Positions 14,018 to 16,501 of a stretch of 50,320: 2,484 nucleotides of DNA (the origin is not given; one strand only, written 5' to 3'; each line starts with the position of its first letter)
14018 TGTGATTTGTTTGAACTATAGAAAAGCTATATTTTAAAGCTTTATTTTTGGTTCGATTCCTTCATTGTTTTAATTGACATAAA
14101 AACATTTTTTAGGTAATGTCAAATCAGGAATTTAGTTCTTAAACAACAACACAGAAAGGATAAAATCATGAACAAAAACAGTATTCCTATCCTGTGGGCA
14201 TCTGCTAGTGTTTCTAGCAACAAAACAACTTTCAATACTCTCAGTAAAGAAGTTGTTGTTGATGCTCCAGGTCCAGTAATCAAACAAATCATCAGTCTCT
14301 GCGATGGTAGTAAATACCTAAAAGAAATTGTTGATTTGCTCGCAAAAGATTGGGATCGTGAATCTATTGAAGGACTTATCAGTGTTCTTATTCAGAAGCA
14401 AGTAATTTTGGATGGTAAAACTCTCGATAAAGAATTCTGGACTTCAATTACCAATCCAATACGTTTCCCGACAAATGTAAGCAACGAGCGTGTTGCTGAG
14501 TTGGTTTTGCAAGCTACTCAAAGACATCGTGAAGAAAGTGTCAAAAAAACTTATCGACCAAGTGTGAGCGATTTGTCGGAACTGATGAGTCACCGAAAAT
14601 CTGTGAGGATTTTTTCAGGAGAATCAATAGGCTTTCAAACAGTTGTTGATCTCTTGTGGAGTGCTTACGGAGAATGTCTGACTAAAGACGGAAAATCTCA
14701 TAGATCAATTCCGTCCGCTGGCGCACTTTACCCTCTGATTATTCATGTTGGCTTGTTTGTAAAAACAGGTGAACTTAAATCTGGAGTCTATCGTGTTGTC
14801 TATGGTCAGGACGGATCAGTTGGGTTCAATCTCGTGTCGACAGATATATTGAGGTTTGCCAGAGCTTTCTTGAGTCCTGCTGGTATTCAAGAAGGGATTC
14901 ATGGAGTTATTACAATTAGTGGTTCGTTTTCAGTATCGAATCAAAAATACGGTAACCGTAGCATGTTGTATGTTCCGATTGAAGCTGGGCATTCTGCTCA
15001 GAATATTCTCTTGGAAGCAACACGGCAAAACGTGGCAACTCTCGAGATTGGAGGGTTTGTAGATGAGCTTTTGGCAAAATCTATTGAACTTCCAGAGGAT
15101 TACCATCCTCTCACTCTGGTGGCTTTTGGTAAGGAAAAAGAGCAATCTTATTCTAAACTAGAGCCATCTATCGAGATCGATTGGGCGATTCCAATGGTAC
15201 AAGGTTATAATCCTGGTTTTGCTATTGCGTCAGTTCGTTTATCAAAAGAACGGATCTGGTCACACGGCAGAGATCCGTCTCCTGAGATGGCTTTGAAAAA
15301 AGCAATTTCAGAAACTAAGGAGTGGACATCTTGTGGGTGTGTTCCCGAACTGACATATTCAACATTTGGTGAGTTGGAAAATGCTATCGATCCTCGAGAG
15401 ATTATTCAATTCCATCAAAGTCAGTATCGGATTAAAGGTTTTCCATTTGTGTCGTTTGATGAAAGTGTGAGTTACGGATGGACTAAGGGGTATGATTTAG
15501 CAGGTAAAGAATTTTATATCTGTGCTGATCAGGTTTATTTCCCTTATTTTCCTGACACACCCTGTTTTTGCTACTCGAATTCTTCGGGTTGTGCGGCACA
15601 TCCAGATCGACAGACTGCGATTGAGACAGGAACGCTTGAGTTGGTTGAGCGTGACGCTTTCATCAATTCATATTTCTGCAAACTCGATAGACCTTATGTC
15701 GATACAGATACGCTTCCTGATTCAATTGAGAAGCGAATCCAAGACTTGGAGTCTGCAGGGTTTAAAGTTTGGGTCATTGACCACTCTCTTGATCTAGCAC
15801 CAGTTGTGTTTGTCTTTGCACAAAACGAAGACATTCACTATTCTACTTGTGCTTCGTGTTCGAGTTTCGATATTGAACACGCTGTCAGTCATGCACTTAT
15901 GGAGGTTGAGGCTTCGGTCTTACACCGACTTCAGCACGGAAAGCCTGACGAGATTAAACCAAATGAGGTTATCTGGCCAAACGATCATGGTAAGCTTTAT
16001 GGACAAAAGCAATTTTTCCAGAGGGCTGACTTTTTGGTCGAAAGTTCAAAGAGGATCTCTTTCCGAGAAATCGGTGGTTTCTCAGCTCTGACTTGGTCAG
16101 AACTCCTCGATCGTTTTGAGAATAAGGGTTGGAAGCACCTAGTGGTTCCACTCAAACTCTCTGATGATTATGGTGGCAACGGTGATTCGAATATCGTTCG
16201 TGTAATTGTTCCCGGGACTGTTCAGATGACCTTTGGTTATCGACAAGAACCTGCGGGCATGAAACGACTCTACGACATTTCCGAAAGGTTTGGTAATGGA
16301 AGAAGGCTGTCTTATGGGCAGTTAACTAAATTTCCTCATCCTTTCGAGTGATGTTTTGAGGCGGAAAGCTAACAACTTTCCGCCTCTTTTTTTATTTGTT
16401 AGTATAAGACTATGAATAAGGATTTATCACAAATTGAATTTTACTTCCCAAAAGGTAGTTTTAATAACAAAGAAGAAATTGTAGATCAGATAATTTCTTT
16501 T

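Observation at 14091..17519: Compact azol(in)e-type RiPP-like island: an all-in-one RRE-SagB-YcaO enzyme, an HExxH peptidase and a hidden Cys/Ser/Gly peptide gene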

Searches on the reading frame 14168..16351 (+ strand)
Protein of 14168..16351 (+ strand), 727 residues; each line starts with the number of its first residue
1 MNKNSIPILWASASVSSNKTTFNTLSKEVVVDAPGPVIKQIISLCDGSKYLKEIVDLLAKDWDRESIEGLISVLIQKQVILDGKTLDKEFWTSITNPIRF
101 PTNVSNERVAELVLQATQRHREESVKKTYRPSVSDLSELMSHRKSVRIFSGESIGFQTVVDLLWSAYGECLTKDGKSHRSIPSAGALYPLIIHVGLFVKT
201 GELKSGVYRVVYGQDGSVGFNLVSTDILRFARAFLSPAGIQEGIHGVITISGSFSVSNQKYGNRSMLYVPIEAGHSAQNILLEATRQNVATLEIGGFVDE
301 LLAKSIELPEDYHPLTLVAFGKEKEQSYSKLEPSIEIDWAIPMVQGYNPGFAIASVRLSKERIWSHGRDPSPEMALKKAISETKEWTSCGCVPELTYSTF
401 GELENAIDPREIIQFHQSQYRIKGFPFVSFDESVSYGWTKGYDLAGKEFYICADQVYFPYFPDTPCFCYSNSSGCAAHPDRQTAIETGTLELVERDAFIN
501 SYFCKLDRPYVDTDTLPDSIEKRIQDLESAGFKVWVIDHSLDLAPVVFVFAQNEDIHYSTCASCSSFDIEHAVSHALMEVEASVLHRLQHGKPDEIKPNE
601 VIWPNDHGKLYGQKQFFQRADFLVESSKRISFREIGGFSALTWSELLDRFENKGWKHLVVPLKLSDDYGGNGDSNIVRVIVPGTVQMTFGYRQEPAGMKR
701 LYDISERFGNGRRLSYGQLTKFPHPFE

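Call 5: search_protein_families(library=pfam, proteins=[window:14168-16351:+], max_evalue=0.01)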
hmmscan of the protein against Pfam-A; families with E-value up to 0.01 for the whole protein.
window:14168-16351:+ (727 aa): 2 families
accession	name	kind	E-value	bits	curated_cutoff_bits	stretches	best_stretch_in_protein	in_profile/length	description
PF02624.21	YcaO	-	1.7e-41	143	25.7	1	367-684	2-324/325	YcaO cyclodehydratase, ATP-ad Mg2+-binding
PF00881.29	Nitroreductase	-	1.1e-10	42.4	23.5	1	142-322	3-167/167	Nitroreductase family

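Call 8: search_protein_families(library=ncbifam, proteins=[window:14168-16351:+], max_evalue=0.01)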
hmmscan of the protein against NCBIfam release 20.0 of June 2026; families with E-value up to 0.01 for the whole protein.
window:14168-16351:+ (727 aa): 6 families
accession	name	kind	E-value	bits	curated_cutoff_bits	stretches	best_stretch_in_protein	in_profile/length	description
TIGR03604.1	TOMM_cyclo_SagD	subfamily_domain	2.2e-45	155.2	219.25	1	375-726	9-376/377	thiazole/oxazole-forming peptide maturase, SagD family component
TIGR03605.1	antibiot_sagB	domain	1.6e-16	60.3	78.4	1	157-315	3-166/173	SagB family peptide dehydrogenase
TIGR03266.1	methan_mark_1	equivalog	1.1e-14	54.2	365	1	432-684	111-362/376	YcaO-related McrA-glycine thioamidation protein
TIGR00702.1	TIGR00702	domain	2.6e-06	26.8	75.65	1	440-583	120-268/377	YcaO-type kinase domain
TIGR03553.1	F420_FbiB_CTERM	equivalog_domain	0.0016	18.2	249.55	1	253-328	105-180/194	F420 biosynthesis protein FbiB, C-terminal domain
NF009810.0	PRK13294.1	equivalog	0.0062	15.4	304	0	253-329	360-436/449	coenzyme F420-0:L-glutamate ligase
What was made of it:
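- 14168..16351 (+): 727-aa RRE-SagB-YcaO fusion enzyme gene. Pfam and NCBIfam matches (calls 5, 8).
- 14570..15142 (+): SagB-type FMN dehydrogenase domain, about aa 135-325. PF00881 at 1e-10 and TIGR03605 at 1.6e-16 (calls 5, 8).
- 15266..16348 (+): YcaO cyclodehydratase domain, about aa 367-727, ending in FPHPFE. PF02624 at 1.7e-41 and TIGR03604 at 2e-45 (calls 5, 8).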

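Call 13: find_homologous_proteins(query=window:14168-16351:+, max_evalue=0.00001)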
Query window:14168-16351:+ (727 aa): 220 proteins with E <= 0.00001 among 8000 candidates; the best 120 are listed.
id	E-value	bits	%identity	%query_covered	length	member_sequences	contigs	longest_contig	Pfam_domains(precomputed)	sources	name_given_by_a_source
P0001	0.0e+0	1560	92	100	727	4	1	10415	PF00881.30,PF02624.22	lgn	-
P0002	0.0e+0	1435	84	100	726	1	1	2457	PF00881.30,PF02624.22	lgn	-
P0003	0.0e+0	1431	84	100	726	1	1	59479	PF00881.30,PF02624.22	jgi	jgi:ribosomal protein S12 methylthiotransferase accessory factor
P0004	0.0e+0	1356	83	94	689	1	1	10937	PF00881.30,PF02624.22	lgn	-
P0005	0.0e+0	1284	74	100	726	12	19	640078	PF00881.30,PF02624.22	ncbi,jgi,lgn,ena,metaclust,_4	metaclust:\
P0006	0.0e+0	1270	73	100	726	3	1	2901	PF00881.30,PF02624.22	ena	-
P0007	0.0e+0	1267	73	100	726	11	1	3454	PF00881.30,PF02624.22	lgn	-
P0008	0.0e+0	1254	72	100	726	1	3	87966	PF00881.30,PF02624.22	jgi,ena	-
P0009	0.0e+0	1252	72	100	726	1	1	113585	PF00881.30,PF02624.22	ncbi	-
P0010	0.0e+0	1252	72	100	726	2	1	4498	PF00881.30,PF02624.22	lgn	-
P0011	0.0e+0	1252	72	100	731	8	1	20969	PF00881.30,PF02624.22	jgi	-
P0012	0.0e+0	1239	71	100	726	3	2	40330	PF00881.30,PF02624.22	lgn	-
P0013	0.0e+0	1235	71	100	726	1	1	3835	PF00881.30,PF02624.22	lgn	-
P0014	0.0e+0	1234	71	100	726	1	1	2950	PF00881.30,PF02624.22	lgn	-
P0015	0.0e+0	1232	71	100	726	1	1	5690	PF00881.30,PF02624.22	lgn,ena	-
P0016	0.0e+0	1225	70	100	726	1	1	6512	PF00881.30,PF02624.22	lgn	-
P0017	0.0e+0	1223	71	100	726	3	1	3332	PF00881.30,PF02624.22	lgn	-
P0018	0.0e+0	1220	72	97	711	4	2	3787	PF00881.30,PF02624.22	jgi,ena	-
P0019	0.0e+0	1218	69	100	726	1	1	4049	PF00881.30,PF02624.22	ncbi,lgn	-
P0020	0.0e+0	1213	69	100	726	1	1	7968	PF00881.30,PF02624.22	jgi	jgi:thiazole/oxazole-forming peptide maturase SagD family component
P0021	0.0e+0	1211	70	100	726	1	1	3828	PF00881.30,PF02624.22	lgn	-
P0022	0.0e+0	1204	69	100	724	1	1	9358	PF00881.30,PF02624.22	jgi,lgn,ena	-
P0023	0.0e+0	1202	73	96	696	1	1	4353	PF00881.30,PF02624.22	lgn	-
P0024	0.0e+0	1195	69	100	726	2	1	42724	PF00881.30,PF02624.22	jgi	-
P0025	0.0e+0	1161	67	100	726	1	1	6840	PF00881.30,PF02624.22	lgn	-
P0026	0.0e+0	1155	65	100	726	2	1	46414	PF00881.30,PF02624.22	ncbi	-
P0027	0.0e+0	1133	67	100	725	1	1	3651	PF00881.30,PF02624.22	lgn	-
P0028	0.0e+0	1132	66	100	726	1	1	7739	PF00881.30,PF02624.22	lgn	-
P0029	0.0e+0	1087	65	95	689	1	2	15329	PF00881.30,PF02624.22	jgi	jgi:ribosomal protein S12 methylthiotransferase accessory factor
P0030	0.0e+0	1078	62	100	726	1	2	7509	PF00881.30,PF02624.22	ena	-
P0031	0.0e+0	1055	61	100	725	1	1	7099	PF00881.30,PF02624.22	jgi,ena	-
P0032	0.0e+0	1011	58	100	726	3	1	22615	PF00881.30,PF02624.22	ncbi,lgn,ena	-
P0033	3.3e-294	996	59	100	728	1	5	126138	PF00881.30,PF02624.22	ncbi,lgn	-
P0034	7.3e-287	971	57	100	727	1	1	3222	PF00881.30,PF02624.22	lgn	-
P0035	7.2e-284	962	58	100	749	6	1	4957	PF00881.30,PF02624.22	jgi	-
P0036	1.9e-276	937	56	100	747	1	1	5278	PF00881.30,PF02624.22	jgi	jgi:ribosomal protein S12 methylthiotransferase accessory factor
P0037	3.3e-273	926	56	100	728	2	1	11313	PF00881.30,PF02624.22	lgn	-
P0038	3.8e-273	926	55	100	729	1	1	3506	PF00881.30,PF02624.22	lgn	-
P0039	1.1e-270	918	55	100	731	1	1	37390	PF00881.30,PF02624.22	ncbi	-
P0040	1.7e-270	917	55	100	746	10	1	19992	PF00881.30,PF02624.22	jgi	-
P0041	2.9e-269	913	54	100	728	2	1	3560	PF00881.30,PF02624.22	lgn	-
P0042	2.9e-267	907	55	100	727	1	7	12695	PF00881.30,PF02624.22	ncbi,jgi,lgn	jgi:ribosomal protein S12 methylthiotransferase accessory factor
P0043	3.3e-266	903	55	100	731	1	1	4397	PF00881.30,PF02624.22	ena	-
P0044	9.0e-264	895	54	100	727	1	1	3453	PF00881.30,PF02624.22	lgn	-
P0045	1.1e-262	892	53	100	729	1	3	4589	PF00881.30,PF02624.22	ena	-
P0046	1.1e-257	875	53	100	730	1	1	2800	PF00881.30,PF02624.22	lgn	-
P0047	3.0e-256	870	52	99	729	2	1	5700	PF00881.30,PF02624.22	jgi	-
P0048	9.7e-254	862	52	100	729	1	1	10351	PF00881.30,PF02624.22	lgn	-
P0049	1.8e-253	861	52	100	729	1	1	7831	PF00881.30,PF02624.22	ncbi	-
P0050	2.0e-253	861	53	100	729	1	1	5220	PF00881.30,PF02624.22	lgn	-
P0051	3.3e-253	860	53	99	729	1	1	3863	PF00881.30,PF02624.22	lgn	-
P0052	5.1e-253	860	53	99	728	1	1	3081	PF00881.30,PF02624.22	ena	-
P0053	6.1e-253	859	52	100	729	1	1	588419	PF00881.30,PF02624.22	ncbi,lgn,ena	-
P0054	1.8e-252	858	50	100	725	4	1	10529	PF00881.30,PF02624.22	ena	-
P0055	9.8e-251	852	52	100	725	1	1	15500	PF00881.30,PF02624.22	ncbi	-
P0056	1.6e-250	851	52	100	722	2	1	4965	PF00881.30,PF02624.22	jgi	jgi:ribosomal protein S12 methylthiotransferase accessory factor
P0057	5.1e-249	846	54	98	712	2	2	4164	PF00881.30,PF02624.22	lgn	-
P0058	1.4e-248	845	52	100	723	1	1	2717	PF00881.30,PF02624.22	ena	-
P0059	1.5e-247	841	52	100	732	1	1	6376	PF00881.30,PF02624.22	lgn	-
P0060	1.9e-246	838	52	100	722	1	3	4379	PF00881.30,PF02624.22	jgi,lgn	-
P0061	2.1e-246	838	52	100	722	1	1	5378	PF00881.30,PF02624.22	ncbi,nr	ncbi:hypothetical protein D6817_03090 [Candidatus Pacearchaeota archaeon]|nr:MAG: hypothetical prote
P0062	6.5e-246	836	51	100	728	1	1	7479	PF00881.30,PF02624.22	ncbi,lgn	-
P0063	7.5e-246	836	53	100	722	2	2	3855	PF00881.30,PF02624.22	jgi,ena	-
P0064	2.5e-245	834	51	100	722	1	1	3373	PF00881.30,PF02624.22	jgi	-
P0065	2.6e-245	834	51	99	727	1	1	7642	PF00881.30,PF02624.22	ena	-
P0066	1.3e-244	832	51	100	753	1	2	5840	PF00881.30,PF02624.22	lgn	-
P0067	2.4e-244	831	52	100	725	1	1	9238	PF00881.30,PF02624.22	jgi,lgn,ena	-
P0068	3.3e-244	830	51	97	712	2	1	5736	PF00881.30,PF02624.22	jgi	-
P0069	5.1e-244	830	52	100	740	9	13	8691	PF00881.30,PF02624.22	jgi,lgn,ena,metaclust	metaclust:\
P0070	1.2e-243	829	52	100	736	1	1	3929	PF00881.30,PF02624.22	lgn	-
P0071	1.6e-243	828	52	100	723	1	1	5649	PF00881.30,PF02624.22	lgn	-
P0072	5.8e-243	826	51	99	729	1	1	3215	PF00881.30,PF02624.22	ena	-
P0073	2.2e-242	824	52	100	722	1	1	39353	PF00881.30,PF02624.22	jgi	-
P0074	2.9e-242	824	52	100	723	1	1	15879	PF00881.30,PF02624.22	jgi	-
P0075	6.1e-242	823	51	99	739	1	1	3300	PF00881.30,PF02624.22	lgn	-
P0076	8.9e-242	822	51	100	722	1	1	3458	PF00881.30,PF02624.22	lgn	-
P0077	8.1e-241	819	51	100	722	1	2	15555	PF00881.30,PF02624.22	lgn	-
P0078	9.8e-241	819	50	100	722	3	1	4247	PF00881.30,PF02624.22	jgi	jgi:ribosomal protein S12 methylthiotransferase accessory factor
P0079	1.6e-240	818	50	100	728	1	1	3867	PF00881.30,PF02624.22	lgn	-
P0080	3.6e-240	817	50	100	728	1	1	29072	PF00881.30,PF02624.22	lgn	-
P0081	2.1e-239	814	51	100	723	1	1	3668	PF00881.30,PF02624.22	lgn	-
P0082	4.5e-239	813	51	99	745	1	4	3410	PF00881.30,PF02624.22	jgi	jgi:ribosomal protein S12 methylthiotransferase accessory factor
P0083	5.9e-239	813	51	100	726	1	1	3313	PF00881.30,PF02624.22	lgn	-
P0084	2.5e-238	811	50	100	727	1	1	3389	PF00881.30,PF02624.22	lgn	-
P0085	3.9e-238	810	50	100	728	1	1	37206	PF00881.30,PF02624.22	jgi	jgi:ribosomal protein S12 methylthiotransferase accessory factor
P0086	5.0e-238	810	51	100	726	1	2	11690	PF00881.30,PF02624.22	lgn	-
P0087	3.6e-237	807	50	100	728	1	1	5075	PF00881.30,PF02624.22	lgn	-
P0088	5.3e-237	807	52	96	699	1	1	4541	PF00881.30,PF02624.22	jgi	-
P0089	2.5e-235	801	49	100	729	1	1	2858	PF00881.30,PF02624.22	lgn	-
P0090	3.3e-235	801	51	96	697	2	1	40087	PF00881.30,PF02624.22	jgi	jgi:thiazole/oxazole-forming peptide maturase SagD family component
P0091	2.2e-234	798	50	100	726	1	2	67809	PF00881.30,PF02624.22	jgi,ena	-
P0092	2.9e-234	798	50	99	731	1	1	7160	PF00881.30,PF02624.22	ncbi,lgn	ncbi:MAG: YcaO-like family protein [Candidatus Paceibacterota bacterium]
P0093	4.1e-234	797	49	99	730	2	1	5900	PF00881.30,PF02624.22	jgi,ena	-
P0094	7.9e-234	796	49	100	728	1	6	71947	PF00881.30,PF02624.22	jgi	jgi:ribosomal protein S12 methylthiotransferase accessory factor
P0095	5.0e-233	793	51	98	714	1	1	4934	PF00881.30,PF02624.22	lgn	-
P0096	2.0e-232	791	50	100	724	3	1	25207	PF00881.30,PF02624.22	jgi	jgi:ribosomal protein S12 methylthiotransferase accessory factor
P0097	3.4e-232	791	50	100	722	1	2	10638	PF00881.30,PF02624.22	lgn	-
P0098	1.2e-231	789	50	100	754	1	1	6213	PF00881.30,PF02624.22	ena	-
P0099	7.1e-231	786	49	100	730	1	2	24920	PF00881.30,PF02624.22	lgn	-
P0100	1.7e-230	785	48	100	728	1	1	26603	PF00881.30,PF02624.22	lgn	-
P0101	2.9e-230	784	49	100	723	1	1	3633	PF00881.30,PF02624.22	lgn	-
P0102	4.9e-230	784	50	100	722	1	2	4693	PF00881.30,PF02624.22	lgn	-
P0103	7.6e-230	783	49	100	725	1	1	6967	PF00881.30,PF02624.22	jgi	jgi:thiazole/oxazole-forming peptide maturase SagD family component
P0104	1.1e-229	782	50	100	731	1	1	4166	PF00881.30,PF02624.22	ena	-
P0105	1.2e-229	782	49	100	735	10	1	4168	PF00881.30,PF02624.22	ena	-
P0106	3.2e-228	778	49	100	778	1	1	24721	PF00881.30,PF02624.22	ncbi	-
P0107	3.8e-228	777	49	100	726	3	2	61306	PF00881.30,PF02624.22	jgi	-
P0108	7.5e-227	773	48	100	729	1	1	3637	PF00881.30,PF02624.22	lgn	-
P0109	2.0e-226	772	49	100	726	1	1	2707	PF00881.30,PF02624.22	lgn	-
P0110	2.2e-226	771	49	100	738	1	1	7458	PF00881.30,PF02624.22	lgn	-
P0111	2.8e-225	768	47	100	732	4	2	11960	PF00881.30,PF02624.22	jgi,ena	-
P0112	2.9e-225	768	47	100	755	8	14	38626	PF00881.30,PF02624.22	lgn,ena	-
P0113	4.6e-225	767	50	100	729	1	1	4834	PF00881.30,PF02624.22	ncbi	-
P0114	2.2e-224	765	48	100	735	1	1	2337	PF00881.30,PF02624.22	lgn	-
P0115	3.4e-224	764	74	59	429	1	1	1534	PF02624.22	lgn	-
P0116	7.6e-224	763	63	70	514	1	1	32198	PF00881.30,PF02624.22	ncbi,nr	ncbi:YcaO-like family protein, partial [Patescibacteria group bacterium]|nr:YcaO-like family protein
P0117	1.5e-223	762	48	100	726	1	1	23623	PF00881.30,PF02624.22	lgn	-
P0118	8.4e-223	760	49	100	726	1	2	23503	PF00881.30,PF02624.22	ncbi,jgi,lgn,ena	-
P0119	2.2e-221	755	47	100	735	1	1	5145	PF00881.30,PF02624.22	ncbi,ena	-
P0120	2.5e-221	755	47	99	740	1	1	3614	PF00881.30,PF02624.22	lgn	-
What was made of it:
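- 14168..16351 (+): More than 220 homologues of about 726 aa (call 13).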

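Call 15: find_related_loci(query=window:14168-16351:+, collection=genome_contigs, flank=6000)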
Query window:14168-16351:+ (727 aa) in genome_contigs; peptide patterns used: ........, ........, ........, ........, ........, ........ (x = any residue, [..] = any of these).
27 stretches matched a pattern; 1 encode a relative of the query (tblastn E <= 1e-3); 1 distinct loci.
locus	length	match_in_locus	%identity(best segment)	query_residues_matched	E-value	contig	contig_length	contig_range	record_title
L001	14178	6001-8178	73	1-727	0e+0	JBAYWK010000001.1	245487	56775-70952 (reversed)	MAG: Candidatus Paceibacterota bacterium isolate SO_2016_LW3_81 scaffold00054_LW162_2016, whole genome shotgun sequence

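Call 16: find_encoding_contigs(protein=P0001, flank=8000, max_places=3)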
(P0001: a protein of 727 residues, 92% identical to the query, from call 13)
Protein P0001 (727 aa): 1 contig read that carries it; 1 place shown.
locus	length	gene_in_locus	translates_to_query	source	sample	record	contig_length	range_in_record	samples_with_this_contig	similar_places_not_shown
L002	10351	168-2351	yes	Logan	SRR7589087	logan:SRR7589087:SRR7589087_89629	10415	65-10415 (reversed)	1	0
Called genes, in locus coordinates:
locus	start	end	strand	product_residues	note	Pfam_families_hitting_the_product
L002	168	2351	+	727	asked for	PF00881:Nitroreductase, PF02624:YcaO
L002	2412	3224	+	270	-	PF10026:DUF2268, PF18958:DUF5700 (weak)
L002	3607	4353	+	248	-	PF00293:NUDIX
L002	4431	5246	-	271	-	PF00685:Sulfotransfer_1, PF13469:Sulfotransfer_3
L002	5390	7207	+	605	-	PF03485:Arg_tRNA_synt_N, PF00750:tRNA-synt_1d, PF05746:DALR_1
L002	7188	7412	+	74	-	PF02403:Seryl_tRNA_N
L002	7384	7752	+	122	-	-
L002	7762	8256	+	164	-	-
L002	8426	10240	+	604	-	PF00005:ABC_tran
